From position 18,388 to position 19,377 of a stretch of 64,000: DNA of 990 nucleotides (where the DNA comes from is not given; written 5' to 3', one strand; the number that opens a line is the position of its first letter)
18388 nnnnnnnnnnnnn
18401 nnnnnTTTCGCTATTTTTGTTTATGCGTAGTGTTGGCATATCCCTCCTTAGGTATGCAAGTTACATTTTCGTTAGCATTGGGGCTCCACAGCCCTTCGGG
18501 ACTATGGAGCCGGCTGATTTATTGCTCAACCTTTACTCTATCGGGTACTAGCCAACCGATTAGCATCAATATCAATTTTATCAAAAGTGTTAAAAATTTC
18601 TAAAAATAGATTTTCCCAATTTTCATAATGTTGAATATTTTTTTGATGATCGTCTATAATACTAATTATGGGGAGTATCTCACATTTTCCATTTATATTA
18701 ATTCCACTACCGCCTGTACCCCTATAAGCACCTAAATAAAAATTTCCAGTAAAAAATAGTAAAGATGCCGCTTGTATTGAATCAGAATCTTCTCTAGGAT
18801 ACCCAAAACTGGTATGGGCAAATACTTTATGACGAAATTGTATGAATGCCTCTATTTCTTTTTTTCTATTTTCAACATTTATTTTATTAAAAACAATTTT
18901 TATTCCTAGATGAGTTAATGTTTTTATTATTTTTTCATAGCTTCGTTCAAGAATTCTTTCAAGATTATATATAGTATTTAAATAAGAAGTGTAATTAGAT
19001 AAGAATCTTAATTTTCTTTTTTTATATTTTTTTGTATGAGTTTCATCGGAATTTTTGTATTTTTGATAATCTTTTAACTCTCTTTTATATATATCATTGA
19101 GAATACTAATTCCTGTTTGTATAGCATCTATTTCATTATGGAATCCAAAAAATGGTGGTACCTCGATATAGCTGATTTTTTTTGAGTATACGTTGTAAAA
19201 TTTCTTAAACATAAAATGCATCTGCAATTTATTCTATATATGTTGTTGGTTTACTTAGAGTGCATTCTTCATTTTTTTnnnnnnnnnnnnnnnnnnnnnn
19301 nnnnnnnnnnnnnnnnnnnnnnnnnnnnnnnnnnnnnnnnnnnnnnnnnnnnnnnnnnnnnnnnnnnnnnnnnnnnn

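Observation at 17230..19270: AT-rich (~30% GC) four-gene island: MazG-like NTP pyrophosphohydrolase, a HEPN-motif-like protein and two small membrane proteins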

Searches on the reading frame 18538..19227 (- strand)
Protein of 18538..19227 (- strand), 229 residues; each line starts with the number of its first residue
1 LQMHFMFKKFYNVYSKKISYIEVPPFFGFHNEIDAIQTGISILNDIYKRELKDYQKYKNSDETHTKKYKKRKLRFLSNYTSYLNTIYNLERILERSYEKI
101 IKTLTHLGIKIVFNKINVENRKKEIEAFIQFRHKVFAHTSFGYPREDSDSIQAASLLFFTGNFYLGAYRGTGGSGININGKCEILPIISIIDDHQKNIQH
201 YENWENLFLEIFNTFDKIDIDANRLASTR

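Call 3: search_protein_families(library=pfam, proteins=[window:18538-19227:-], max_evalue=0.1)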
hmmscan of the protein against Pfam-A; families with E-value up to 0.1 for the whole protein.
window:18538-19227:- (229 aa): 2 families
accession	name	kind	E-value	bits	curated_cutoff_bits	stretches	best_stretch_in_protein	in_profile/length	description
PF18734.6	HEPN_AbiU2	-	0.0063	16.4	26.8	1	118-152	112-147/193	AbiU2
PF01025.24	GrpE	-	0.017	15.2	25.8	1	31-115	18-100/165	GrpE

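Call 4: search_protein_families(library=padloc, proteins=[window:18538-19227:-], max_evalue=1)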
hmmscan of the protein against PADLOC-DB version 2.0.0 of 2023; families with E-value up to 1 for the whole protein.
window:18538-19227:- (229 aa): 0 families

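Call 5: search_protein_families(library=ncbifam, proteins=[window:18538-19227:-], max_evalue=1)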
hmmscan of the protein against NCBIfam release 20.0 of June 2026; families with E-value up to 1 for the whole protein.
window:18538-19227:- (229 aa): 3 families
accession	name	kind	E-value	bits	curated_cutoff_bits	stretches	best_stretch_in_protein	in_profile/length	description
NF010744.0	PRK14146.1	equivalog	0.0053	16.5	201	1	30-95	60-123/215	nucleotide exchange factor GrpE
NF005101.0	PRK06539.1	equivalog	0.1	10.5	988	1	35-126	78-170/822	ribonucleoside-diphosphate reductase subunit alpha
NF011425.0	PRK14852.1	equivalog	0.24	9.2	1337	1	5-118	174-286/989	hypothetical protein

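Call 7: find_homologous_proteins(query=window:18538-19227:-, max_evalue=0.01)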
Query window:18538-19227:- (229 aa): 2 proteins with E <= 0.01 among 166 candidates.
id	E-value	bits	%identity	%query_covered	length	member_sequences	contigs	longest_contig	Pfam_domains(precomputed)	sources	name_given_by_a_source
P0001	1.0e-146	504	100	99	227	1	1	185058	-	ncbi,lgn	-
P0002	2.3e-30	124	35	89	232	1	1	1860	-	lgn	-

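Call 9: find_encoding_contigs(protein=P0002, flank=5000)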
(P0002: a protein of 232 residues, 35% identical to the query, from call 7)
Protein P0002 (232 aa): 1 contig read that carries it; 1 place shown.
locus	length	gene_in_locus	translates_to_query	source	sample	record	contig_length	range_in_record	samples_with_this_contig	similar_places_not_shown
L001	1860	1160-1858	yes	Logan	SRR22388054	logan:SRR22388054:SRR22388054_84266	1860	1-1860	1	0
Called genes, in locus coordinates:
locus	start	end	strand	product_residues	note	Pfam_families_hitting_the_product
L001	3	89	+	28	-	?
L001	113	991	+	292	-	-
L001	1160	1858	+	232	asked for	?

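Call 10: find_encoding_contigs(protein=P0001, flank=10000)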
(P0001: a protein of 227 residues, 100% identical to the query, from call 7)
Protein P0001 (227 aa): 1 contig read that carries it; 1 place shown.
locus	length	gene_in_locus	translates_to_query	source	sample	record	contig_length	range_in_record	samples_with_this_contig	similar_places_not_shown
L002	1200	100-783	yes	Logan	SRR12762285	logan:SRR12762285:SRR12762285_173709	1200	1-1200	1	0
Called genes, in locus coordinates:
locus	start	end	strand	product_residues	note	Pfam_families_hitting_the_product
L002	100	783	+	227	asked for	-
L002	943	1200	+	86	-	?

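Call 21: search_protein_representatives(alignment_id=A1)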
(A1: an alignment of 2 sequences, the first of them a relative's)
Query: 2 sequences, 239 profile positions. Proteins with E-value up to 0.001 (for the whole library): 138; up to 1e-10: 81; up to 1e-30: 17. The best 138 are listed.
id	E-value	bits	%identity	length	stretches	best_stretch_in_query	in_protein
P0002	1.5e-127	440.5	-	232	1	11-239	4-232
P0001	2.8e-119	413.4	-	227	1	1-239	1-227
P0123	7.6e-49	182.9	-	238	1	8-237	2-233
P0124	2.2e-42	161.7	-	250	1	24-232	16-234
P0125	2.2e-41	158.4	-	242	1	25-232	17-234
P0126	4.4e-40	154.2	-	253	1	16-227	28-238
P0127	1.8e-38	148.9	-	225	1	33-234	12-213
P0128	1.0e-37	146.4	-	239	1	28-223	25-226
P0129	4.1e-37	144.5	-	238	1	10-234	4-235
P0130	5.8e-37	144.0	-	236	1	11-233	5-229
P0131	1.9e-35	139.0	-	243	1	25-236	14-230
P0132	5.2e-35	137.6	-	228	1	25-227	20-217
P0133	2.6e-34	135.3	-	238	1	74-225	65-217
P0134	1.9e-32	129.2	-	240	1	30-227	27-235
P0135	2.0e-32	129.1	-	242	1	10-225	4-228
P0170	1.1e-16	77.6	-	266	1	64-224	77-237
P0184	3.9e-14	69.3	-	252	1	40-228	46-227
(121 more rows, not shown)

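Call 24: search_protein_families(library=pfam, alignment_id=A2, max_evalue=0.05)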
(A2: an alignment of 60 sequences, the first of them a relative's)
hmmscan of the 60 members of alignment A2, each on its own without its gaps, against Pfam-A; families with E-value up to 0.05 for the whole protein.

A. member 1, P0001 (227 aa): 2 families
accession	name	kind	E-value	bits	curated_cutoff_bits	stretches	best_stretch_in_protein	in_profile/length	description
PF18734.6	HEPN_AbiU2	-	0.0062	16.5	26.8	1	116-150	112-147/193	AbiU2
PF01025.24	GrpE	-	0.017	15.2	25.8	1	29-113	18-100/165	GrpE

B. families by the number of members that match (of 60 scanned): 10 families
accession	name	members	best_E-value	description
PF18734.6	HEPN_AbiU2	16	4.8e-06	AbiU2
PF04874.19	Mak16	1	0.0039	Mak16 protein C-terminal region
PF00454.33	PI3_PI4_kinase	1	0.01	Phosphatidylinositol 3- and 4-kinase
PF11264.13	ThylakoidFormat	1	0.011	Thylakoid formation protein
PF01025.24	GrpE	1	0.017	GrpE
PF14745.11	WASH-4_N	1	0.022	WASH complex subunit 4, N-terminal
PF05503.17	Pox_G7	1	0.026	Poxvirus G7-like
PF04433.23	SWIRM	1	0.03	SWIRM domain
PF09236.15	AHSP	1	0.035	Alpha-haemoglobin stabilising protein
PF08058.16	NPCC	1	0.049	Nuclear pore complex component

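Call 25: search_solved_structures(query=A2, max_evalue=10, show_alignments=2)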
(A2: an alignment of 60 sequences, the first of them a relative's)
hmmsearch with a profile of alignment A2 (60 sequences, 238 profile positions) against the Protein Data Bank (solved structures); distinct sequences matched with E-value up to 10: 1.
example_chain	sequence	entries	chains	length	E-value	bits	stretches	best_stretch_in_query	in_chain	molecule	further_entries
2mi7_A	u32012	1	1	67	3.1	10.4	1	89-124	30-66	de novo protein a3Y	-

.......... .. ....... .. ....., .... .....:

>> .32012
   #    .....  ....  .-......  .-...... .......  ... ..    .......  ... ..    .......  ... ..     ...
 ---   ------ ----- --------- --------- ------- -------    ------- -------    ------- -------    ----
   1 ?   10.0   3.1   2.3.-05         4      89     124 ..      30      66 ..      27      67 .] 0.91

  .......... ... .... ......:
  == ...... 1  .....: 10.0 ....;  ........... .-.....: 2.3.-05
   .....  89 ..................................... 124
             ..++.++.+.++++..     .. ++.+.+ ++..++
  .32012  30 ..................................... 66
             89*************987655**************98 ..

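Call 26: find_homologous_proteins(query=A2, max_evalue=0.001)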
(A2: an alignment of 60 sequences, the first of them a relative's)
Query A2 (60 sequences) (227 aa, profile of the alignment): 5 proteins with E <= 0.001 among 3672 candidates.
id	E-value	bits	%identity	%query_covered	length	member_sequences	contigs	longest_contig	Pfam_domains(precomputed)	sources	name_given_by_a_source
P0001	7.4e-57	211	100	100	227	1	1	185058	-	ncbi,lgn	-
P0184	1.7e-46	177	24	78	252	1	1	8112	-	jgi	jgi:hypothetical protein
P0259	5.3e-45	172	26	59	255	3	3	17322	-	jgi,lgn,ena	jgi:hypothetical protein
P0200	5.7e-45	172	25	59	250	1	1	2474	-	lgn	-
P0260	2.6e-37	147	25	59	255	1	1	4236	-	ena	-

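Call 28: find_related_loci(query=A2, collection=viral_contigs, flank=6000)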
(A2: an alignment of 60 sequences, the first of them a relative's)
Query A2 (227 aa) in viral_contigs; peptide patterns used: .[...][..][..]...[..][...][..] (x = any residue, [..] = any of these).
3 stretches matched a pattern, but none encodes a relative of the query by tblastn (E <= 1e-3).

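Call 30: find_related_loci(query=A3, collection=genome_contigs, flank=7000)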
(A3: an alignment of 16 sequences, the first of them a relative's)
Query A3 (227 aa) in genome_contigs; peptide patterns used: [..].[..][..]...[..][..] (x = any residue, [..] = any of these).
22 stretches matched a pattern; 11 encode a relative of the query (tblastn E <= 1e-3); 11 distinct loci.
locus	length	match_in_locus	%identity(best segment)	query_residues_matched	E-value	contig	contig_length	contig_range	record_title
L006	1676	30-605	32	31-210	2e-26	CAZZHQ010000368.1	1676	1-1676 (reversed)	MAG TPA_asm: uncultured Dehalococcoidales bacterium isolate SRP178699_co1_156 genome assembly, contig: NODE_136775_lengt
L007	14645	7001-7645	29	11-221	1e-20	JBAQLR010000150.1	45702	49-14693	MAG: Syntrophales bacterium isolate MFD12068_ilm_asm_bin3 k127_34918, whole genome shotgun sequence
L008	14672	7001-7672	30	10-210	6e-18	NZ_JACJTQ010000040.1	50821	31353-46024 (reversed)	Anabaena catenula FACHB-362 contig40, whole genome shotgun sequence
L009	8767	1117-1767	27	32-213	1e-17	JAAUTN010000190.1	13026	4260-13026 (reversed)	MAG: Leptolyngbyaceae cyanobacterium SM1_4_3 NODE_1963_length_13026_cov_6.522056, whole genome shotgun sequence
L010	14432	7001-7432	34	73-210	4e-15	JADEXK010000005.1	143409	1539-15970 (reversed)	Nostocales cyanobacterium LEGE 11386 NODE_18_length_143409_cov_12.5537, whole genome shotgun sequence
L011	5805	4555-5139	27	40-210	6e-12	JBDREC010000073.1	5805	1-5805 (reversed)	MAG: Pseudomonadota bacterium isolate MEGAHIT-group-1.295 k141_13767141, whole genome shotgun sequence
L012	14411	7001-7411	30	79-211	3e-9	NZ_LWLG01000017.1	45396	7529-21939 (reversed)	Thermosulfurimonas dismutans strain S95 contig00017, whole genome shotgun sequence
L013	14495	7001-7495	24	50-207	1e-8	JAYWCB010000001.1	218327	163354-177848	MAG: Candidatus Paceibacterota bacterium isolate GL94_DN_metabat_15 GL94_DN_metabat_15_0, whole genome shotgun sequence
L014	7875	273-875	22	21-224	3e-7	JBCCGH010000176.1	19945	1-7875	MAG: Planctomycetota bacterium isolate P01_B01_bin.39 k141_2471199_length_19945_cov_17.2146, whole genome shotgun sequen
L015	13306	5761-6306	26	34-208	5e-7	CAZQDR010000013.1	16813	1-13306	MAG TPA_asm: uncultured Candidatus Saccharibacteria bacterium isolate SRP286056_co1_742 genome assembly, contig: NODE_41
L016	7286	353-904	24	50-215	1e-5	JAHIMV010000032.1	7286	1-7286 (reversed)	MAG: Patescibacteria group bacterium isolate KR13_N2.mb.83 KR13_N2.mb.83_k141_83688, whole genome shotgun sequence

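Call 38: find_encoding_contigs(protein=P0259, flank=7000, max_places=3)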
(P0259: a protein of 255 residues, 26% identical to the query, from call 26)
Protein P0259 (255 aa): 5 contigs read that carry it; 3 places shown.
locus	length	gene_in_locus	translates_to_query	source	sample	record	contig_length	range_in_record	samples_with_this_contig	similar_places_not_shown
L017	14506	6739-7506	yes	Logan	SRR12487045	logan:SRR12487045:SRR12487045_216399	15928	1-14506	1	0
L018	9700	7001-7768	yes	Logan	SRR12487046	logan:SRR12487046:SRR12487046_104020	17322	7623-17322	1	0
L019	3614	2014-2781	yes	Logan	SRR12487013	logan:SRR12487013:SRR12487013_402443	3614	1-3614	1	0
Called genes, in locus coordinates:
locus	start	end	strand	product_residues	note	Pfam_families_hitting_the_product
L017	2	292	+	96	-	?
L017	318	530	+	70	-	PF00403:HMA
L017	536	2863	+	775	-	PF00403:HMA, PF00122:E1-E2_ATPase, PF00702:Hydrolase, PF08282:Hydrolase_3 (faint)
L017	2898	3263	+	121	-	PF03713:DUF305, PF13628:DUF4142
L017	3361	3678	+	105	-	PF12802:MarR_2 (weak), PF01022:HTH_5, PF24033:DUF7342 (weak), PF01978:TrmB (weak), PF09339:HTH_IclR (weak)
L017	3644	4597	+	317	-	PF01545:Cation_efflux, PF16916:ZT_dimer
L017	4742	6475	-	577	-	PF00226:DnaJ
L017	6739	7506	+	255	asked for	-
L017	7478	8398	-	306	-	PF02899:Phage_int_SAM_1 (weak), PF13495:Phage_int_SAM_4 (faint), PF00589:Phage_integrase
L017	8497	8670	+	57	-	PF12728:HTH_17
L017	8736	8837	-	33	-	-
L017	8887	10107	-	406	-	-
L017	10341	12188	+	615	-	-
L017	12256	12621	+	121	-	PF09966:DUF2200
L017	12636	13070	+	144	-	PF00903:Glyoxalase, PF22677:Ble-like_N (faint), PF13669:Glyoxalase_4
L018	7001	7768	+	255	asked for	-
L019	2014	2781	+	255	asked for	-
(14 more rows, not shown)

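Call 39: find_encoding_contigs(protein=P0184, flank=7000, max_places=2)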
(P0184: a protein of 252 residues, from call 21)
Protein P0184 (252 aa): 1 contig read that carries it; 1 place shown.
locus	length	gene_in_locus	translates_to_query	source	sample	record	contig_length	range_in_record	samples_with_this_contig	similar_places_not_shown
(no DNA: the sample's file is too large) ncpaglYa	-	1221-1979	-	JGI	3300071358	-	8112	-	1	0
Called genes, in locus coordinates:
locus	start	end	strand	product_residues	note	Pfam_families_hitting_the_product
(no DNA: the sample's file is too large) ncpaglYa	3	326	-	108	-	?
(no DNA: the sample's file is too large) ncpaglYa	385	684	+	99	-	PF13560:HTH_31 (weak), PF01381:HTH_3 (weak)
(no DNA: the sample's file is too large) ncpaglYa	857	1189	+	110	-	-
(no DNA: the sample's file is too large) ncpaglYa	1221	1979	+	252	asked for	-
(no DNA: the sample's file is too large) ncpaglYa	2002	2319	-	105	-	-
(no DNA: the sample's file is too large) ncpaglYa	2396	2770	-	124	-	-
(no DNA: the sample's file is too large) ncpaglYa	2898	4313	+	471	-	PF00211:Guanylate_cyc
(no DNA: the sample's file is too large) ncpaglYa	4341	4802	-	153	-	-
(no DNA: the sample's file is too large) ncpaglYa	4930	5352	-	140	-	-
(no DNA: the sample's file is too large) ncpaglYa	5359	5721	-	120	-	-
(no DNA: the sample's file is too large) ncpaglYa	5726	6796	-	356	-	PF12358:DUF3644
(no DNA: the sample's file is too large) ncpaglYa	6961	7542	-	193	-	-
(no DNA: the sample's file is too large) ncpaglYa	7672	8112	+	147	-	?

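Call 44: predict_structure(alignment_id=A2)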
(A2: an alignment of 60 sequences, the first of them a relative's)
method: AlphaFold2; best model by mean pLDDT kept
length: 227 residues; sequences in the alignment: 60
mean_pLDDT: 88.6   pTM: 0.87
mean pLDDT of the five models: 88.6, 87.3, 87.1, 86.5, 85.7
residues with pLDDT >= 90: 147; 70-90: 53; 50-70: 27; < 50: 0
segments of 3 or more residues with pLDDT < 50: none
pLDDT, mean of each block of 10 residues (from residue 1): 76 72 70 95 96 89 89 96 98 93 87 94 97 94 97 94 72 95 95 97 93 76 66
secondary structure, 60 per line:
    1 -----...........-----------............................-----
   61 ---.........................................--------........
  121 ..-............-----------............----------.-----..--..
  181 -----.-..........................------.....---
elements in order: H6-16 H28-55 H64-104 H113-122 H124-135 H147-158 H188-213 H220-224

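Call 47: fold_search(model_id=the predicted structure, library=pdb)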
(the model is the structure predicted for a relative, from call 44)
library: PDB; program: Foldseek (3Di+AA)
matches with E <= 10: 159; with E <= 0.001: 0
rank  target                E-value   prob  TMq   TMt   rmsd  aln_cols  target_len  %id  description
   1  2ap3                  2.6e-01  0.25  0.22  0.25  12.9       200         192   14  1.6 A Crystal Structure of a Conserved Protein of Unknown Function from Staphylococcus aureus (released 2005-09-27)
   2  6dv1_B                3.4e-01  0.23  0.21  0.24  21.4       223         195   10  Crystal structure of the alpha-E-catenin actin-binding domain (released 2018-12-19)
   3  1z7q_c                4.8e-01  0.25  0.31  0.30  14.5       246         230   13  Crystal structure of the 20s proteasome from yeast in complex with the proteasome activator PA26 from Trypanosome bruc (released 2005-08-09)
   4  6xv8_A                8.3e-01  0.18  0.28  0.19  10.4       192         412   13  Crystal structure of Megabody Mb-Nb207-c7HopQ_G10 (released 2021-01-13)
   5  8w6f_A                1.0e+00  0.51  0.36  0.47   8.4       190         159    9  Apo structure of HBC binder (released 2024-11-27)
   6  8w6e_A                1.0e+00  0.23  0.28  0.36   8.9       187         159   10  De novo design of HBC599 binder (released 2024-11-27)
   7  6w08_A                1.1e+00  0.06  0.15  0.11  21.7       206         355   11  Crystal Structure of Motility Associated Killing Factor E from Vibrio cholerae (released 2020-03-11)
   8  4k1p_G                1.1e+00  0.15  0.27  0.20  19.6       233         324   11  Structure of the NheA component of the Nhe toxin from Bacillus cereus (released 2013-09-18)
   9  6xvi_D                1.1e+00  0.13  0.24  0.17  10.1       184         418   10  Crystal structure of Megabody Mb-Nb207-c7HopQ_A12 (released 2021-01-13)
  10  3jse_O                1.2e+00  0.12  0.26  0.27  14.5       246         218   11  Crystal structure of archaeal 20S proteasome in complex with mutated P26 activator (released 2009-11-03)
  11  6tao_A                1.2e+00  0.07  0.18  0.13  24.9       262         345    9  The cytotoxin MakE from Vibrio cholerae (released 2020-11-18)
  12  6xv8_B                1.2e+00  0.07  0.19  0.12  20.0       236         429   10  Crystal structure of Megabody Mb-Nb207-c7HopQ_G10 (released 2021-01-13)
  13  4tql_A                1.3e+00  0.14  0.26  0.26  31.9       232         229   11  Computationally designed three helix bundle (released 2014-10-15)
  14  6tao_B                1.3e+00  0.05  0.15  0.11  27.7       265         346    9  The cytotoxin MakE from Vibrio cholerae (released 2020-11-18)
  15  8tn1_A                1.4e+00  0.18  0.24  0.31   9.5       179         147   11  De novo designed protein binds poly ADP ribose polymerase inhibitors (PARPi) - apo (released 2024-04-24)
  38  7ae6_A                3.5e+00  0.16  0.28  0.40   9.3       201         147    7  Crystal structure of di-AMPylated HEPN(R102A) toxin (released 2020-12-30)
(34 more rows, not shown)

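Call 49: search_protein_families(library=pfam, proteins=[L001:113-991:+, L007:6075-6833:+, L007:7708-8490:+, L012:5837-6484:+, L012:7552-8427:+, L012:4930-5772:+, L011:1262-4207:+, L011:5239-5787:+, L016:1053-1757:+, L013:6442-6846:+], max_evalue=0.001)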
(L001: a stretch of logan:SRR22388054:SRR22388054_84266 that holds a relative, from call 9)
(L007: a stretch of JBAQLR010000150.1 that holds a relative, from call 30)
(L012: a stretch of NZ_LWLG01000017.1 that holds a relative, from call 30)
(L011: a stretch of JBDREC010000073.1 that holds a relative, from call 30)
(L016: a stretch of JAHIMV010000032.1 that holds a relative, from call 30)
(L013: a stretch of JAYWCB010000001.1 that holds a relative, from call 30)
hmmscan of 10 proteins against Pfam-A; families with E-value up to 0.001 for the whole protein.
L001:113-991:+ (292 aa): 0 families

L007:6075-6833:+ (252 aa): 0 families

L007:7708-8490:+ (260 aa): 0 families

L012:5837-6484:+ (215 aa): 0 families

L012:7552-8427:+ (291 aa): 1 family
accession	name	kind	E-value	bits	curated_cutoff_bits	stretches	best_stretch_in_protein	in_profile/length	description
PF01936.24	NYN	-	4.5e-08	34.2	24.2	1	30-167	18-143/145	NYN domain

L012:4930-5772:+ (280 aa): 0 families

L011:1262-4207:+ (981 aa): 6 families
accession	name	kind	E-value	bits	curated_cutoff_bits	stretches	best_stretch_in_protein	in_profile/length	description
PF00497.25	SBP_bac_3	-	3.5e-22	79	26.4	1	42-255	3-130/132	Bacterial extracellular solute-binding proteins, family 3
PF00072.30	Response_reg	-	3.7e-19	69.4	30.2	2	575-688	1-108/111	Response regulator receiver domain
PF02518.31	HATPase_c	-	8.5e-18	65.3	26.4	1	418-529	2-109/111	Histidine kinase-, DNA gyrase B-, and HSP90-like ATPase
PF00512.31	HisKA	-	2.5e-08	34.3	26.9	1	312-372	3-62/66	His Kinase A (phospho-acceptor) domain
PF14501.12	HATPase_c_5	-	1.7e-05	25.1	22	1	422-514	6-90/102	GHKL domain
PF20274.4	cREC_REC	-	7.7e-05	23.7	27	1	607-659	18-75/88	Cyclic-phosphate processing Receiver domain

L011:5239-5787:+ (182 aa): 0 families

L016:1053-1757:+ (234 aa): 0 families

L013:6442-6846:+ (134 aa): 2 families
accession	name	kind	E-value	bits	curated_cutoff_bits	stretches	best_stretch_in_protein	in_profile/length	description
PF03852.21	Vsr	-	4.7e-18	65.3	27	1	2-73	1-70/74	DNA mismatch endonuclease Vsr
PF04480.18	DUF559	-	0.00037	20.8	20.6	0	94-125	67-99/109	Protein of unknown function (DUF559)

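Call 53: fold_search(model_id=the predicted structure, library=viral)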
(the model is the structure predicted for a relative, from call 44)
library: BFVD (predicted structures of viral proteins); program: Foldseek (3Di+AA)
matches with E <= 10: 204; with E <= 0.001: 0
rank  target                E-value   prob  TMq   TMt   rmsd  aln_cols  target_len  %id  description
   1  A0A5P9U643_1          2.0e-01  0.77  0.36  0.11   8.6       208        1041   15  (no name in the UniProt tables at hand)
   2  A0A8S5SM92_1          4.0e-01  0.66  0.34  0.08   9.4       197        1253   13  Minor structural protein putative tail fiber [Myoviridae sp. ctPoO4]
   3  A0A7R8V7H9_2          5.7e-01  0.23  0.28  0.07  17.7       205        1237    8  CP2475L CDS [African swine fever virus]
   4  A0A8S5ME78            6.0e-01  0.21  0.26  0.27  18.8       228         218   14  dUTPase [Siphoviridae sp. ctYh54]
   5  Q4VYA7                6.0e-01  0.10  0.18  0.16  24.4       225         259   12  (no name in the UniProt tables at hand)
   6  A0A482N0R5            8.9e-01  0.08  0.19  0.21  19.0       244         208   10  Uncharacterized protein [Escherichia phage vB_EcoM_KWBSE43-6]
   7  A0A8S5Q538            9.8e-01  0.13  0.23  0.07  18.2       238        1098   11  Intein splicing domain [Siphoviridae sp. ctHiz26]
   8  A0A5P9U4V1            1.1e+00  0.35  0.32  0.40   7.5       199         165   11  (no name in the UniProt tables at hand)
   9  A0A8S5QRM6            1.1e+00  0.18  0.29  0.31   9.9       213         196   13  Uncharacterized protein [Myoviridae sp. ctoNH1]
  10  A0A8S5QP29            1.1e+00  0.12  0.26  0.25  18.6       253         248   11  Uncharacterized protein [Siphoviridae sp. ctWhx86]
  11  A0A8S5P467            1.3e+00  0.14  0.25  0.12  13.1       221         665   12  Minor capsid protein [Myoviridae sp. ctXVO17]
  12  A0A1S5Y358            1.5e+00  0.14  0.27  0.14  12.8       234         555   10  Uncharacterized protein [uncultured archaeal virus]
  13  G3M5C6                1.6e+00  0.28  0.30  0.35   8.6       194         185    9  Uncharacterized protein [Mycobacterium phage Redi]
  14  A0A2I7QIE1            1.6e+00  0.14  0.22  0.29  17.4       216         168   11  (no name in the UniProt tables at hand)
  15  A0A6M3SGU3            1.6e+00  0.07  0.18  0.18  16.5       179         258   14  E2 (Fragment) [Human papillomavirus 35]
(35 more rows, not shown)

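Call 54: search_dna_similar(query=P0001, collection=plasmids, mode=protein, max_evalue=0.1)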
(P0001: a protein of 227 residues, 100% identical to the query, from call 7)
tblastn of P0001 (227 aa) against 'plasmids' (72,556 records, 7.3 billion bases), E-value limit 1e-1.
No match.

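Call 55: search_dna_similar(query=P0001, collection=phages, mode=protein, max_evalue=0.1)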
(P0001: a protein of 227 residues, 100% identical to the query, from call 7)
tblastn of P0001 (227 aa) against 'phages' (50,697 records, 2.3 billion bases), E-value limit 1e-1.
No match.
